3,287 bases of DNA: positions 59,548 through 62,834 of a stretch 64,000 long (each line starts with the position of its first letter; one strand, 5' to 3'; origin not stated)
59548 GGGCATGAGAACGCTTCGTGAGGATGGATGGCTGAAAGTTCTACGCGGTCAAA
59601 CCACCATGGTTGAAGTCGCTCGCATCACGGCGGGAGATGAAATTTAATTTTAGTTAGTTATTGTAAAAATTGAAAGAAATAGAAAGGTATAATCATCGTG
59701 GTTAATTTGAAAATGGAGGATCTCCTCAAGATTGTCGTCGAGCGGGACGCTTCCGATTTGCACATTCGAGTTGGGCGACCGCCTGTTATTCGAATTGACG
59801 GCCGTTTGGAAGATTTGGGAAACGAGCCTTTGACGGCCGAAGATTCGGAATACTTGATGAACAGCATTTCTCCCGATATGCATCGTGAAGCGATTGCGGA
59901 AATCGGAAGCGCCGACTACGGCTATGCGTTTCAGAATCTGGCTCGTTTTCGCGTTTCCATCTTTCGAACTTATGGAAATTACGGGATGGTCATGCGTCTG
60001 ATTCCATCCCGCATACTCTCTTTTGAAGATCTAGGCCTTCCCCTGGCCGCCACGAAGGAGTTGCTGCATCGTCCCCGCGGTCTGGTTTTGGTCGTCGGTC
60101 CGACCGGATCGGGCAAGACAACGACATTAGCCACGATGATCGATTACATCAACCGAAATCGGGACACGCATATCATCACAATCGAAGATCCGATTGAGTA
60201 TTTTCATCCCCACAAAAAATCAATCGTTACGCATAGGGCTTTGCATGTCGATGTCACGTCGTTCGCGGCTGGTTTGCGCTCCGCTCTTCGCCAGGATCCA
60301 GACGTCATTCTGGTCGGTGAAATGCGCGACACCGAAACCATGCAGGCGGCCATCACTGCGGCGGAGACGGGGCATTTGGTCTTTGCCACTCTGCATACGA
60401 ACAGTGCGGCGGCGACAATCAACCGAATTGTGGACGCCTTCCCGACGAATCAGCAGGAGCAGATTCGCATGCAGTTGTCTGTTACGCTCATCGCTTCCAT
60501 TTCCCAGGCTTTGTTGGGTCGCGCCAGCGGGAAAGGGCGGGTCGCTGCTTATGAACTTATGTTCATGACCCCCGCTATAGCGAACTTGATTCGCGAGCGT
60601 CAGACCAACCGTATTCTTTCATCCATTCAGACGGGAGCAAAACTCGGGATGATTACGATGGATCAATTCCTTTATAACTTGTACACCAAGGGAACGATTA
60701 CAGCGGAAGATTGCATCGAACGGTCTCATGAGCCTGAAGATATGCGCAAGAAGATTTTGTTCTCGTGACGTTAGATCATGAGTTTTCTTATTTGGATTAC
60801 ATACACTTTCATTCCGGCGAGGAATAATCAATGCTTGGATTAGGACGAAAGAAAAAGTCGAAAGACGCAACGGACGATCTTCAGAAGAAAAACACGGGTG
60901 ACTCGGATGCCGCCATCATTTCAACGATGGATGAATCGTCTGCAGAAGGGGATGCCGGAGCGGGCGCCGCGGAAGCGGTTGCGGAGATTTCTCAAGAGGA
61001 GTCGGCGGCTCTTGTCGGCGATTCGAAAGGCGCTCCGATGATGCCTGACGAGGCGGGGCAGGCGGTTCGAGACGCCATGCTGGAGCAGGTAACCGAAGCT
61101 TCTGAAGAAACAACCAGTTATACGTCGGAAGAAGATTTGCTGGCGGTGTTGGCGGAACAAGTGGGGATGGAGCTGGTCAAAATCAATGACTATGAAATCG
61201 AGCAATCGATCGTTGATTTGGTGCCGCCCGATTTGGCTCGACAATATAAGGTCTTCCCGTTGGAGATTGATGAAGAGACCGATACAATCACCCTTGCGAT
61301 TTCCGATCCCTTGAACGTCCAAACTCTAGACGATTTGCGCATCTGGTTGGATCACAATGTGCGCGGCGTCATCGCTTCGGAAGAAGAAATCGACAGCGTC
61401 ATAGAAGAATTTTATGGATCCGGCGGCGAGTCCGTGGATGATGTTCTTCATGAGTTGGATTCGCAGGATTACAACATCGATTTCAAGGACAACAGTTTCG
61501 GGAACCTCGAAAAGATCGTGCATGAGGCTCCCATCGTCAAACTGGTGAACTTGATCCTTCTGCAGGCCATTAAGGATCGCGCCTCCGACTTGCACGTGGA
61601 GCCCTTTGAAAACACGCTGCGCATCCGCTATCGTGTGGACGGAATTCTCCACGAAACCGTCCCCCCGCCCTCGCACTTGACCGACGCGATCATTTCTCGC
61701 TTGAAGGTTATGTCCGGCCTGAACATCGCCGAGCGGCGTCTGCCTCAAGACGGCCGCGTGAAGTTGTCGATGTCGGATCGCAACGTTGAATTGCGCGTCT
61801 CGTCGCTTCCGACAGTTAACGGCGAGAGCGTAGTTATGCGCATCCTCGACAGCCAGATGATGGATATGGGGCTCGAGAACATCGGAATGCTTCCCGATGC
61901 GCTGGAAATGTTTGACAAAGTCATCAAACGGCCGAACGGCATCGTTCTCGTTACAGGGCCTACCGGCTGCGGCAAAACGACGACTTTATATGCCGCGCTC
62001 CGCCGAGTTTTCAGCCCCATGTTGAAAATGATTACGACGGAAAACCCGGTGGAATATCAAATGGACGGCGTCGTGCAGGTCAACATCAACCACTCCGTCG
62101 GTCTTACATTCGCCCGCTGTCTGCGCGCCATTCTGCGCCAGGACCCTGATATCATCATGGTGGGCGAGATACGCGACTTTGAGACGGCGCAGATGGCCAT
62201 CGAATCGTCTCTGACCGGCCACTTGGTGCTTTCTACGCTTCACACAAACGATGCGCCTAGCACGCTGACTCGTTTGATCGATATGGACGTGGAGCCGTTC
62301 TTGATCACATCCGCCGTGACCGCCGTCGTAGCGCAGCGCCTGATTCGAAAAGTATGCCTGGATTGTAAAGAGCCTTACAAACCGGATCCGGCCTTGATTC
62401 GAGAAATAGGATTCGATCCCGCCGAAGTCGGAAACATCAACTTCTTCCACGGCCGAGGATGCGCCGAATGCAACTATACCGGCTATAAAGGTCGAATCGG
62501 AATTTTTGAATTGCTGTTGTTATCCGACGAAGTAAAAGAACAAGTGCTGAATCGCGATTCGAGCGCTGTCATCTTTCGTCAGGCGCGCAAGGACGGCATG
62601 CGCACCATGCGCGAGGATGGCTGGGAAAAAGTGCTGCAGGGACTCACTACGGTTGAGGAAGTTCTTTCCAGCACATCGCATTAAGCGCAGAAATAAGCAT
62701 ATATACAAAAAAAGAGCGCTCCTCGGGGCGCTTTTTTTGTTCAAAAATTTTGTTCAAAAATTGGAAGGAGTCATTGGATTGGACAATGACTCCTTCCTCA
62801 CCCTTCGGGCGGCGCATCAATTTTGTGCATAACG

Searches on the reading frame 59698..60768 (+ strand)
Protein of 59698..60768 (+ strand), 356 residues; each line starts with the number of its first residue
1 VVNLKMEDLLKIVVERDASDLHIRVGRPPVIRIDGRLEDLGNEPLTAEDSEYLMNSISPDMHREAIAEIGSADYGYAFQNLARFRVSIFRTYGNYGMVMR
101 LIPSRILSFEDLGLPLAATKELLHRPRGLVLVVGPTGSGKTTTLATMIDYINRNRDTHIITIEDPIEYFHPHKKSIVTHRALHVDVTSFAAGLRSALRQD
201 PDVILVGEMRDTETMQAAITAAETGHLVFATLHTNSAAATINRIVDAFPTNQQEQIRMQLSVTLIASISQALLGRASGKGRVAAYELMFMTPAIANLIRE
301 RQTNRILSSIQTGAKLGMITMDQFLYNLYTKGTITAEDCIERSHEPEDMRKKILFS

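Call 17: search_protein_families(library=pfam, proteins=[window:59698-60768:+])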
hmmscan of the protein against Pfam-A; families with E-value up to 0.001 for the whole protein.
window:59698-60768:+ (356 aa): 8 families
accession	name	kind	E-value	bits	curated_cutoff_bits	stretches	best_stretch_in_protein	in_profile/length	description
PF00437.27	T2SSE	-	5.9e-52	177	24.9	1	80-273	90-278/370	Type II/IV secretion system protein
PF13191.12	AAA_16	-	1.1e-05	26.4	32.6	1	124-244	22-123/167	AAA ATPase domain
PF06414.18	Zeta_toxin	-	4.8e-05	23.3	22.3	1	129-216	18-111/199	Zeta toxin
PF13604.12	AAA_30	-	0.00013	22.2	27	1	117-154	8-45/191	AAA domain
PF25199.1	nSTAND_NTPase5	-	0.00017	21.9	34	1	125-188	39-106/145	Novel STAND NTPase 5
PF13401.12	AAA_22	-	0.00019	22.2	27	1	126-165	4-33/130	AAA domain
PF04851.21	ResIII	-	0.00039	20.8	22.5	1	120-164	16-61/164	Type III restriction enzyme, res subunit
PF00448.28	SRP54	-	0.0005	20.2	22.7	0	129-161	3-35/196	SRP54-type protein, GTPase domain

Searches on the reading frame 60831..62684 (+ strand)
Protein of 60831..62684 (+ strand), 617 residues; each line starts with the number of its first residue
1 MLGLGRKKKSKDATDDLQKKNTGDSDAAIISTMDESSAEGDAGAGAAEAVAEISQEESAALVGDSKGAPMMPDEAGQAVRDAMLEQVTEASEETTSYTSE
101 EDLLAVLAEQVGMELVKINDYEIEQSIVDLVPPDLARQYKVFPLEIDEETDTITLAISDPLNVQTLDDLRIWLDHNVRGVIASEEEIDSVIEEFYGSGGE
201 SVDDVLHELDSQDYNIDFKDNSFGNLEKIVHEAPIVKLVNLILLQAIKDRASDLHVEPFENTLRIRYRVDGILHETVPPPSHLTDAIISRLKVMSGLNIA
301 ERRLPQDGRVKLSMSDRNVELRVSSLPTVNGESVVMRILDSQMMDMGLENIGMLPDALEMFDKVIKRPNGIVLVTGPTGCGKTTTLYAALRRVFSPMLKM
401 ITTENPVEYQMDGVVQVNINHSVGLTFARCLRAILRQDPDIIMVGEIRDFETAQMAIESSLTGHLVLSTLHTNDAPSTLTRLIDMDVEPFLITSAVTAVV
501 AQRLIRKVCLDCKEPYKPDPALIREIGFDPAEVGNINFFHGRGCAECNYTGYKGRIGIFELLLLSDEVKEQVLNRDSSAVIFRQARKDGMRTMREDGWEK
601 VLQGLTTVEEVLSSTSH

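Call 17: search_protein_families(library=pfam, proteins=[window:60831-62684:+])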
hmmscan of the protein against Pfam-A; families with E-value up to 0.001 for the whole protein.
window:60831-62684:+ (617 aa): 3 families
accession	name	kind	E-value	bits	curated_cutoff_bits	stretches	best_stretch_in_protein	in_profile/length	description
PF00437.27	T2SSE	-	1.2e-134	449.1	24.9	1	231-612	4-369/370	Type II/IV secretion system protein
PF05157.20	MshEN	-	4.3e-20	71.9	23.1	1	112-199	2-88/90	MshEN domain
PF13191.12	AAA_16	-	0.00041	21.3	32.6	0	361-417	16-64/167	AAA ATPase domain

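Call 39: find_encoding_contigs(protein=window:60831-62684:+, flank=10000, max_places=1)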
Protein window:60831-62684:+ (617 aa): 1 contig read that carries it; 1 place shown.
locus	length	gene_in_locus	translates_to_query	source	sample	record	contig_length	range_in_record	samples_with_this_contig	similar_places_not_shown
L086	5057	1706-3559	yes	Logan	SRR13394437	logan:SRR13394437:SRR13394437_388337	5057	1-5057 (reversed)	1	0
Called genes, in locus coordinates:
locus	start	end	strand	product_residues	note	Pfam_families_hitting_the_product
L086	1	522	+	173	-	?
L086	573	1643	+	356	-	PF00437:T2SSE, PF13191:AAA_16 (faint)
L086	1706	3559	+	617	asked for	PF05157:MshEN, PF00437:T2SSE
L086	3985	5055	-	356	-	?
